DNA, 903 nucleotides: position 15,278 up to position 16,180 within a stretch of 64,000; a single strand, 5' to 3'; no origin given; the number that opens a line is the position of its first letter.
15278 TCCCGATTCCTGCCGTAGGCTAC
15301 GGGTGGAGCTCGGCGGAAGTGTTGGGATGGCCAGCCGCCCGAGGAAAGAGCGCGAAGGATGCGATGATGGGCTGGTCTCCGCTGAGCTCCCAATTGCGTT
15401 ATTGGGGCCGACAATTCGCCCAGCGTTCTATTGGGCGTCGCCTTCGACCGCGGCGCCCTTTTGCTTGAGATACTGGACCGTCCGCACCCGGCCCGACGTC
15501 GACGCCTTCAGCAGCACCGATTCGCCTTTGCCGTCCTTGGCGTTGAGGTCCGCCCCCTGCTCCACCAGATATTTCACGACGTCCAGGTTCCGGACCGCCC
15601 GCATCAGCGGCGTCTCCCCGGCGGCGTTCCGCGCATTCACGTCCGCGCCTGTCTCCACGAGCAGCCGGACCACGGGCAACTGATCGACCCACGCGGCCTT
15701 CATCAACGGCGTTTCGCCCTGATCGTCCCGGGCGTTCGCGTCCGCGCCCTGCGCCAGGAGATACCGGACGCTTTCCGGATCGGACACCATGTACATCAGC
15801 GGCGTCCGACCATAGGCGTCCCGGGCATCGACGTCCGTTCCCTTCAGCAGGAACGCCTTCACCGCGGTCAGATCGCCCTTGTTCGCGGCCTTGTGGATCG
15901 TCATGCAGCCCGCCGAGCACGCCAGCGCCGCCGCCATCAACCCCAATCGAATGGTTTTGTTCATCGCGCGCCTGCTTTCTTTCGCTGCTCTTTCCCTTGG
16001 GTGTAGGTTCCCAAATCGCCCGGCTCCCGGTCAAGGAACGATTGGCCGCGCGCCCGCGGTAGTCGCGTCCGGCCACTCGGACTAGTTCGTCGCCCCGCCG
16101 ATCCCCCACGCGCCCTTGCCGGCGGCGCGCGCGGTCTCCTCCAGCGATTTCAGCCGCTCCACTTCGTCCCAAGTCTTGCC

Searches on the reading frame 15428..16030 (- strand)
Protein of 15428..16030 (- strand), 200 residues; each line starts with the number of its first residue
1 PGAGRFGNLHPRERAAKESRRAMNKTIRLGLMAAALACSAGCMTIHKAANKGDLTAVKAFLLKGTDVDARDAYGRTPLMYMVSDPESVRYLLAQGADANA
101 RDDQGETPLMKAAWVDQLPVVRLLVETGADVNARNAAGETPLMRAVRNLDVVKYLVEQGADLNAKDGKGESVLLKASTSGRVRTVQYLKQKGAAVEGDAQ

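Call 19: search_protein_families(library=pfam, proteins=[window:15428-16030:-], max_evalue=0.001)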
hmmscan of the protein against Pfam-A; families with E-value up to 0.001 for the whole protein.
window:15428-16030:- (200 aa): 6 families
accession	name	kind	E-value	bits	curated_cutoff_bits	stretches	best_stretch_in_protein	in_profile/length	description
PF13637.12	Ank_4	-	2.5e-34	117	22.7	4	148-188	9-49/50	Ankyrin repeats (many copies)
PF00023.36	Ank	-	3.1e-32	109.2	21.1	3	105-135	2-32/33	Ankyrin repeat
PF12796.13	Ank_2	-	1e-31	109.8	27.3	2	45-135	1-90/90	Ankyrin repeats (3 copies)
PF13857.12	Ank_5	-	2.6e-31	107.8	27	4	91-142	1-53/56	Ankyrin repeats (many copies)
PF13606.12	Ank_3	-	4.8e-21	72.7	22.3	0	138-164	2-30/30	Ankyrin repeat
PF24521.3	Ank_KRIT1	-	0.00079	19.6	80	0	43-129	20-109/149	KRIT1 ankyrin-repeats domain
